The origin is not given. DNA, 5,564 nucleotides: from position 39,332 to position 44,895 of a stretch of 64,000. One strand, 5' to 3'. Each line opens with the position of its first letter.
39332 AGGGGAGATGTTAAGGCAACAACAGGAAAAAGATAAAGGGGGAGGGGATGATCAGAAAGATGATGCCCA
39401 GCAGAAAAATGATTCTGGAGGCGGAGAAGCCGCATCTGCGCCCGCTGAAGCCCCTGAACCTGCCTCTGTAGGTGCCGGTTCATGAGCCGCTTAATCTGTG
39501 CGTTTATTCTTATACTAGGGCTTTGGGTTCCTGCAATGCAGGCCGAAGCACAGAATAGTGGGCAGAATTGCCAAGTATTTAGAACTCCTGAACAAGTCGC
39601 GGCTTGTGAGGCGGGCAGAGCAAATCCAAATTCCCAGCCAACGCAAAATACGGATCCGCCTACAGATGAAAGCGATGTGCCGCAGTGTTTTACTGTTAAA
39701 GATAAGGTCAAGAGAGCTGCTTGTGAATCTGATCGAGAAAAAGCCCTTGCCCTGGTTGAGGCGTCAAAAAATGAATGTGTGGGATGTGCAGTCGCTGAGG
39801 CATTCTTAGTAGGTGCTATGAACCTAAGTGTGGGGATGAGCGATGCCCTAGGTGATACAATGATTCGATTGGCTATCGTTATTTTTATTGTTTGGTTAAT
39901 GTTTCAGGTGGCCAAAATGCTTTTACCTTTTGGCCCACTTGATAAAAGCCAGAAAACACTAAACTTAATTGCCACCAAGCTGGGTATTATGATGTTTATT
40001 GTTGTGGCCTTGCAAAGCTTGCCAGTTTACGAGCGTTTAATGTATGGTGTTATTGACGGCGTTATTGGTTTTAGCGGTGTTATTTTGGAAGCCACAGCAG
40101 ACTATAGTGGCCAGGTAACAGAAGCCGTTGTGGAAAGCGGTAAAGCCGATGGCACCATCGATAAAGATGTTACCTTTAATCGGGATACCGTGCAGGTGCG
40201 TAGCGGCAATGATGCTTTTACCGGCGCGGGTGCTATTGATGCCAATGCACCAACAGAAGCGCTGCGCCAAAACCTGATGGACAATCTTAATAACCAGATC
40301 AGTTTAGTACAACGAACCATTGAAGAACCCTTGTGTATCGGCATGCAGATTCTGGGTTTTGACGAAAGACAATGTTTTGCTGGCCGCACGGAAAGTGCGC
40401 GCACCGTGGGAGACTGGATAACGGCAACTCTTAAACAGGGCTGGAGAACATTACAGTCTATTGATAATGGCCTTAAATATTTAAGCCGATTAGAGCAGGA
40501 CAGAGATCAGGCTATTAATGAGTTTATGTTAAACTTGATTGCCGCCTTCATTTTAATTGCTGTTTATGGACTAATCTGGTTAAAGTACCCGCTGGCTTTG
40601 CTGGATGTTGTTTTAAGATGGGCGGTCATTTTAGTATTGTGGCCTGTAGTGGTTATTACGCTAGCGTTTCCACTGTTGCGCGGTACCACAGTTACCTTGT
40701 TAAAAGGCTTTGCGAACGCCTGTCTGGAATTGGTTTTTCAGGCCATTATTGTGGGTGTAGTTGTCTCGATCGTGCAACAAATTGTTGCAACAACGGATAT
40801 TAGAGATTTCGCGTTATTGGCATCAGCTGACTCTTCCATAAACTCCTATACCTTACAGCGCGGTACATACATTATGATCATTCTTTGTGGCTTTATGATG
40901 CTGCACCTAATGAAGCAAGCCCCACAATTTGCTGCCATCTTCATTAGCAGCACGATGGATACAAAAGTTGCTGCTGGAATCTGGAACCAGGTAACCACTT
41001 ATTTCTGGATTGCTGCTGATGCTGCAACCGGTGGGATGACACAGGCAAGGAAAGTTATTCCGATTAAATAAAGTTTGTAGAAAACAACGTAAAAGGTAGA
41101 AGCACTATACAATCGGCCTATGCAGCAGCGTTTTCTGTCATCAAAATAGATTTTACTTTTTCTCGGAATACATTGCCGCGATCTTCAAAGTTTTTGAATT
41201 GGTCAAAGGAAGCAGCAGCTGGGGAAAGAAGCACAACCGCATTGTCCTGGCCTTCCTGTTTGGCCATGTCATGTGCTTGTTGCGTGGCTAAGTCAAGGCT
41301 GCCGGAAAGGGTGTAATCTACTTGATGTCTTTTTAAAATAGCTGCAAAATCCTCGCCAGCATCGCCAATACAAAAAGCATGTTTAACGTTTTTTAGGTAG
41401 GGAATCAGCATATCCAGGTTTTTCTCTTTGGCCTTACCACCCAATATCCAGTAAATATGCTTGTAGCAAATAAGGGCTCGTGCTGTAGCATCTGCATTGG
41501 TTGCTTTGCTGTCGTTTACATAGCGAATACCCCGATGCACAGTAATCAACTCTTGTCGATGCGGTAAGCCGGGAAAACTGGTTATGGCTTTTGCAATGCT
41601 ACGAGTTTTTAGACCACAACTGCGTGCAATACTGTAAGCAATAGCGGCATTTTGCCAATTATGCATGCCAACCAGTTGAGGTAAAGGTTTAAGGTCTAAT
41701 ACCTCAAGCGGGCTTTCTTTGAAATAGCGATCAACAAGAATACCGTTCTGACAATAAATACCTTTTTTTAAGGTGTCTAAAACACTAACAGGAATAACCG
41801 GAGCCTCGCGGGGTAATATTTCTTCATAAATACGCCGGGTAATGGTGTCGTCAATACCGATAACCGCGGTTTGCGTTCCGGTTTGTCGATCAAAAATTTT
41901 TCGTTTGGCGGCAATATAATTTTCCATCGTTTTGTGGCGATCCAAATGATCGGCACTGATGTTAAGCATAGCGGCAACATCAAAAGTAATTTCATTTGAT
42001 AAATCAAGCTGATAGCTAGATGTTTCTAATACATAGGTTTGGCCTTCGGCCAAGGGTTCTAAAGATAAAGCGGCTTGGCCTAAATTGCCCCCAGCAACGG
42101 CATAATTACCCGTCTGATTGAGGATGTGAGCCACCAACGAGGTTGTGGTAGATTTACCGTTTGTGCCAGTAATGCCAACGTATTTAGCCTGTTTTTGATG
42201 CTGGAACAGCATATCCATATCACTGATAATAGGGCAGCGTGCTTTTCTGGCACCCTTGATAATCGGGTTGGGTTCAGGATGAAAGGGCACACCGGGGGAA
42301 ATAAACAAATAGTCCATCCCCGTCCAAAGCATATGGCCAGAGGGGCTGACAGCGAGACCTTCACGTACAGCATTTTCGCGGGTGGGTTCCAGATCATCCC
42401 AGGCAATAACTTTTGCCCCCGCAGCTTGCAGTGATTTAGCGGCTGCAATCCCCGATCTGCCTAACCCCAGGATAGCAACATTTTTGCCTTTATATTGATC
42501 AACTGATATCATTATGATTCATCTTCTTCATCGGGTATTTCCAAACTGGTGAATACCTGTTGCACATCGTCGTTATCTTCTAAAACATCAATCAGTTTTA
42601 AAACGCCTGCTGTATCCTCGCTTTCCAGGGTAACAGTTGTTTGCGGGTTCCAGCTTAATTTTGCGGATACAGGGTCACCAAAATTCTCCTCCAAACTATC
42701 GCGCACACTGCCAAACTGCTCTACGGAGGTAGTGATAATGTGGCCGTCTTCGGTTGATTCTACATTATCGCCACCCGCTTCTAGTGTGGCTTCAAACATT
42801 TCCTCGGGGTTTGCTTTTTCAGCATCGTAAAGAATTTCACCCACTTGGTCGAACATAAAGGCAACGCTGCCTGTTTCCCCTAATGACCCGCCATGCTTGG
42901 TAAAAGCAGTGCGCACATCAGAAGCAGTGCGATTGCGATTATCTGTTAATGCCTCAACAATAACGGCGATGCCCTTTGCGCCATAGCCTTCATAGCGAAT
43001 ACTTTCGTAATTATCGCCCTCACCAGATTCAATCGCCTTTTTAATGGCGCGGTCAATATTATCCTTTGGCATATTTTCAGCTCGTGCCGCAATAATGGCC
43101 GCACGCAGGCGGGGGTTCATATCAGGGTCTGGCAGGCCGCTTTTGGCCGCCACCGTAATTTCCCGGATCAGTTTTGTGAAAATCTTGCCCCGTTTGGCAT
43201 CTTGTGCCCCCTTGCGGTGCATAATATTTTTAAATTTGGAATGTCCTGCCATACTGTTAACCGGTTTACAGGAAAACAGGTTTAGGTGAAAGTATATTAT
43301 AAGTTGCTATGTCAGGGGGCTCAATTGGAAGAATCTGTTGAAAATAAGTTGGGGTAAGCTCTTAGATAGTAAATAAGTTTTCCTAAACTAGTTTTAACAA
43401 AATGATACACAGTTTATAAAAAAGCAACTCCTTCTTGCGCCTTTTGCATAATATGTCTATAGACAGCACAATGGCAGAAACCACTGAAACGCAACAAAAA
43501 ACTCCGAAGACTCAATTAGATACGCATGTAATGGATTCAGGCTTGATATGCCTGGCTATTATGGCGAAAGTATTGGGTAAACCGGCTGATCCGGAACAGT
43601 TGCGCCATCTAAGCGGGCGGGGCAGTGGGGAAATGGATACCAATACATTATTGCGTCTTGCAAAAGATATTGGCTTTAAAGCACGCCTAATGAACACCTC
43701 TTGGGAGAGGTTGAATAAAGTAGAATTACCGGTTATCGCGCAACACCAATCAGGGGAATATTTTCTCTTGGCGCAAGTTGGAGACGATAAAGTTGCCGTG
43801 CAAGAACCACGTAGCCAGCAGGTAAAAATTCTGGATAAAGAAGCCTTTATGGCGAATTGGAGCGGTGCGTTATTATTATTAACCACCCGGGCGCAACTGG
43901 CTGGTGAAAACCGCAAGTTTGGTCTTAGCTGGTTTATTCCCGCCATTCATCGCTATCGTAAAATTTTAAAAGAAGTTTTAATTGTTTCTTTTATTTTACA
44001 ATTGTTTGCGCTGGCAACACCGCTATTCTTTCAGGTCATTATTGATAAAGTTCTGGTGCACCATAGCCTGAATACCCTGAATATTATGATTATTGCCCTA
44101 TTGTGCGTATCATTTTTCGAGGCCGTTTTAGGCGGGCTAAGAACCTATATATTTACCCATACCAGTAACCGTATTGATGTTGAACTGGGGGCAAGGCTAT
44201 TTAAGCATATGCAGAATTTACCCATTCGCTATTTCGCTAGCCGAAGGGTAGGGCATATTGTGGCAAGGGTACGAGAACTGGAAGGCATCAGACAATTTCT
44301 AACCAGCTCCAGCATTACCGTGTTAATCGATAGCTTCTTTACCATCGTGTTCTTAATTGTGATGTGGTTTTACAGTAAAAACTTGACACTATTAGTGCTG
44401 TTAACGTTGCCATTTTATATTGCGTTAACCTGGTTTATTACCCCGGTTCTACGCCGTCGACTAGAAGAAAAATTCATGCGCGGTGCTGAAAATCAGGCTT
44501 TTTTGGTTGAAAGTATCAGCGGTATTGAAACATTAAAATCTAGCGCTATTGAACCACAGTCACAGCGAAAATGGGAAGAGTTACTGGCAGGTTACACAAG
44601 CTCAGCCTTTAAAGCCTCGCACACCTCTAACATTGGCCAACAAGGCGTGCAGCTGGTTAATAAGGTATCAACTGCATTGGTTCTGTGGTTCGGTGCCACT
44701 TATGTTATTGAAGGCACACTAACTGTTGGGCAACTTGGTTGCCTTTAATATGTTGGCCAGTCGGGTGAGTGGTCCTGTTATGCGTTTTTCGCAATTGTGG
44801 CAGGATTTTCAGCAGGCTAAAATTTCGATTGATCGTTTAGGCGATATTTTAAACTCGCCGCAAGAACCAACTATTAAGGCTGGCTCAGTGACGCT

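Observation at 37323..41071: Orphan tandem pair of VirB6/TrbL-like giant Cys-rich polytopic membrane paralogs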

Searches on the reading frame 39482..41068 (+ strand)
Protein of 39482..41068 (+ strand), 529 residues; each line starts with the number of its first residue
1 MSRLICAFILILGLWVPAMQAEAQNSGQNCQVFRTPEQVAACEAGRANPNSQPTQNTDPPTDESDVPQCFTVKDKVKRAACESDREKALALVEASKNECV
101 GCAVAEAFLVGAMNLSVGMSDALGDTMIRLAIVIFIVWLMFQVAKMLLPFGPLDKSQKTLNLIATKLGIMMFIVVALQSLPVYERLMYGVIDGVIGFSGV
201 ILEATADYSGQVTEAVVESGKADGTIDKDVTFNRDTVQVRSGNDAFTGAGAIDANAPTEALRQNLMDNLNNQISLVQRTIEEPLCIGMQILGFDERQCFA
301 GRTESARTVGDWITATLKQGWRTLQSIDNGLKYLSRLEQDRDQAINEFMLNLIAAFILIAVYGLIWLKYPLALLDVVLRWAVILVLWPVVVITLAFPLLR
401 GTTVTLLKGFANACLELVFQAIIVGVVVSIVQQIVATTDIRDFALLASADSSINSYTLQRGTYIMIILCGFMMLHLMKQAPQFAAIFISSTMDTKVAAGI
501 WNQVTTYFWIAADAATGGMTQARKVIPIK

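Call 3: search_protein_families(library=pfam, proteins=[window:39482-41068:+], max_evalue=10)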
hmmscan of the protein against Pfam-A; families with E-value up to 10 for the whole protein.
window:39482-41068:+ (529 aa): 2 families
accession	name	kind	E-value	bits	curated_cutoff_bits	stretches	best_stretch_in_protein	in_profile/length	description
PF14140.11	YpzI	-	0.17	12.1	27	1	331-346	10-25/42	YpzI-like protein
PF14147.11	Spore_YhaL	-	3.6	7.8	27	1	463-481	9-27/52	Sporulation protein YhaL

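Call 4: search_protein_families(library=ncbifam, proteins=[window:39482-41068:+], max_evalue=10)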
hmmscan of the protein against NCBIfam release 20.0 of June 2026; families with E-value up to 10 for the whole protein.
window:39482-41068:+ (529 aa): 2 families
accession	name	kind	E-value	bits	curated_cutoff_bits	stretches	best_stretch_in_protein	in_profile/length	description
TIGR00261.1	traB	subfamily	0.049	12.6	178.35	1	346-466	239-355/380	TraB family protein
NF041937.1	MXAN_6627.5_fam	equivalog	2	8.7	105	1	6-112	5-105/114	MXAN_6627.5 family MYXO-CTERM protein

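Call 7: find_homologous_proteins(query=window:39482-41068:+, max_evalue=0.001)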
Query window:39482-41068:+ (529 aa): 1 proteins with E <= 0.001 among 8000 candidates.
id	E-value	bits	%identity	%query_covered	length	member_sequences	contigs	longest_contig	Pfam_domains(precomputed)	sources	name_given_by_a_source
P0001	0.0e+0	1166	100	100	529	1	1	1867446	-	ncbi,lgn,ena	-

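Call 9: find_encoding_contigs(protein=P0001, flank=10000, max_places=4)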
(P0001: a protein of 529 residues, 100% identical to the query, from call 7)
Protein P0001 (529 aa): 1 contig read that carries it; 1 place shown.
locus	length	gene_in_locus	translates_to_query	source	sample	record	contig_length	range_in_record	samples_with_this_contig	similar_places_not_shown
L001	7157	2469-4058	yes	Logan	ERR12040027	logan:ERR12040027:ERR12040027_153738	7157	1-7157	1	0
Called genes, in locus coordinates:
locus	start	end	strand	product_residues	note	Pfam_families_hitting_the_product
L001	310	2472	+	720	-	-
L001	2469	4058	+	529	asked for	-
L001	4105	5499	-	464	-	PF02826:2-Hacid_dh_C (weak), PF08245:Mur_ligase_M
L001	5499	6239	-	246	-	PF20772:TACO1_YebC_N, PF01709:Transcrip_reg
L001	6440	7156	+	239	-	?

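Call 23: predict_structure(protein=window:39482-41068:+)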
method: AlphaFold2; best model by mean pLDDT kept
length: 529 residues; sequences in the alignment: 1
mean_pLDDT: 44.4   pTM: 0.26
mean pLDDT of the five models: 44.4, 41.8, 41.2, 37.9, 35.8
residues with pLDDT >= 90: 0; 70-90: 0; 50-70: 85; < 50: 444
segments of 3 or more residues with pLDDT < 50: 1-128, 130-137, 139-212, 215-217, 229-261, 278-281, 283-285, 287-292, 297-310, 313-328, 333-342, 344-349, 354-356, 358-360, 364-377, 395-400, 402-406, 419-423, 432-434, 436-461, 463-465, 476-501, 511-529
pLDDT, mean of each block of 10 residues (from residue 1): 39 42 39 40 38 35 34 42 41 40 37 36 46 49 46 43 45 44 43 41 44 49 50 38 37 43 52 50 49 46 45 47 47 45 47 49 48 47 53 49 49 50 49 48 43 43 51 50 42 43 50 43 36
secondary structure, 60 per line:
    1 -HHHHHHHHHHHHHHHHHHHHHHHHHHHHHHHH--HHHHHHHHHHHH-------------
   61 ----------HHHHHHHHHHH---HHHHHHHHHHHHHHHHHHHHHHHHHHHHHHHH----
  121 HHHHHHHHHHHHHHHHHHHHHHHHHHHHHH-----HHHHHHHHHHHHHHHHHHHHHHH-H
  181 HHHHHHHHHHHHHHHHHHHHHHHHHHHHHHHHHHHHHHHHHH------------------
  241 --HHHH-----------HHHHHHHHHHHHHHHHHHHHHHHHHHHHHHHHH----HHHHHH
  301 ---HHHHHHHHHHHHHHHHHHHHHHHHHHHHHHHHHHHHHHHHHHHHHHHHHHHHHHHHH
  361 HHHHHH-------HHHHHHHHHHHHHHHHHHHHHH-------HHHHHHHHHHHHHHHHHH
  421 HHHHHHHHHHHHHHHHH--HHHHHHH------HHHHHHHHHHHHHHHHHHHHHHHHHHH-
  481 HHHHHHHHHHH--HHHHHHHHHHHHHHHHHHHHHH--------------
elements in order: H2-33 H36-47 H71-81 H85-116 H121-150 H156-178 H180-222 H243-246 H258-290 H295-300 H304-366 H374-395 H403-437 H440-446 H453-479 H481-491 H494-515

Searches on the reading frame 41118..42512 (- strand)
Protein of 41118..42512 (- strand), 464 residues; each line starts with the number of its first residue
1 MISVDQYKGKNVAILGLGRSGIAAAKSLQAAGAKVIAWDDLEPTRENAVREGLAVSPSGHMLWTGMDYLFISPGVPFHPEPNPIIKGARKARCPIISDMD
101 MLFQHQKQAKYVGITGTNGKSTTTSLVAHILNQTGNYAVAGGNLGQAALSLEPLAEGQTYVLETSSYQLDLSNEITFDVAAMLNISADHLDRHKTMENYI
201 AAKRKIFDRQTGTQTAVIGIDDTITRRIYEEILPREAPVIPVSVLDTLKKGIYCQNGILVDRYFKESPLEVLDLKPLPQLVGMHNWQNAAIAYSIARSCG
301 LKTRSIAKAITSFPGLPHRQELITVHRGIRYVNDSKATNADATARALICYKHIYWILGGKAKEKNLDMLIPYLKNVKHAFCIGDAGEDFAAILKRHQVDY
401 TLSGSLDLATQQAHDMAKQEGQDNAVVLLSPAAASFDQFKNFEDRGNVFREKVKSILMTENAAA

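Call 8: search_protein_families(library=pfam, proteins=[window:41118-42509:-])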
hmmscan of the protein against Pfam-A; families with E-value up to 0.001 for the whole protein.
window:41118-42509:- (463 aa): 3 families
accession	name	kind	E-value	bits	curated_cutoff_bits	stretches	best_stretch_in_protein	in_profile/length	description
PF08245.18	Mur_ligase_M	-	9.3e-30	104.5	24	1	113-293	1-198/200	Mur ligase middle domain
PF02826.25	2-Hacid_dh_C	-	3.2e-06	27.1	25.1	1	4-70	32-97/178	D-isomer specific 2-hydroxyacid dehydrogenase, NAD binding domain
PF21799.2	MurD-like_N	-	0.00011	22.8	27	1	9-95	1-87/88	Mur ligase MurD-like, N-terminal domain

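Call 97: find_encoding_contigs(protein=window:41118-42512:-, flank=10000, max_places=6)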
Protein window:41118-42512:- (464 aa): 1 contig read that carries it; 1 place shown.
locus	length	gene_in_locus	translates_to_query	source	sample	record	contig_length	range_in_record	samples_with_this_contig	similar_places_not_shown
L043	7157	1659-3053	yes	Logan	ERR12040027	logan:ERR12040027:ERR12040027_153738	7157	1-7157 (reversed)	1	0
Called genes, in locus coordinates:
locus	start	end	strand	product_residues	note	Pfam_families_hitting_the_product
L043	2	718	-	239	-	?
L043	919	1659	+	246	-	PF20772:TACO1_YebC_N, PF01709:Transcrip_reg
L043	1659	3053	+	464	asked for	PF02826:2-Hacid_dh_C (weak), PF08245:Mur_ligase_M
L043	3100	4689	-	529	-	-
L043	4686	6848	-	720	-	-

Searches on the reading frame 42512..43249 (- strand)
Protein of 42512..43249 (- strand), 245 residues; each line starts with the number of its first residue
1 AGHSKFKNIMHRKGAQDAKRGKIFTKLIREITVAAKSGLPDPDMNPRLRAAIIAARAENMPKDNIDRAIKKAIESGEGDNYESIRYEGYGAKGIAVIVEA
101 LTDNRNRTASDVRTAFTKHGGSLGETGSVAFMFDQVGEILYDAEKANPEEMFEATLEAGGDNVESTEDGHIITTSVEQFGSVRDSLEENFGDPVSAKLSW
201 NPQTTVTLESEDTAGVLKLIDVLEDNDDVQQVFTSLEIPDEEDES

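Call 8: search_protein_families(library=pfam, proteins=[window:42512-43249:-])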
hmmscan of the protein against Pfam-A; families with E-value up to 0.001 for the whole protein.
window:42512-43249:- (245 aa): 2 families
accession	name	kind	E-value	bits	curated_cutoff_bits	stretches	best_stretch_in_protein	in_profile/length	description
PF01709.26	Transcrip_reg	-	5.2e-55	186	27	1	81-235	1-159/160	TACO1/YebC second and third domain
PF20772.2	TACO1_YebC_N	-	9.2e-34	116.2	36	1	4-72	1-70/73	TACO1/YebC protein N-terminal domain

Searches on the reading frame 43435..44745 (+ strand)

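Call 8: search_protein_families(library=pfam, proteins=[window:43435-44745:+])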
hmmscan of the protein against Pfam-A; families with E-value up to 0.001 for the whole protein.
window:43435-44745:+ (437 aa): 2 families
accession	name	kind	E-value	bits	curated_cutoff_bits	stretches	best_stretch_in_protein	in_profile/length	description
PF00664.28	ABC_membrane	-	5.5e-55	187.4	28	1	181-434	4-260/274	ABC transporter transmembrane region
PF03412.21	Peptidase_C39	-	4.4e-21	75.5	22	1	29-152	7-131/133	Peptidase C39 family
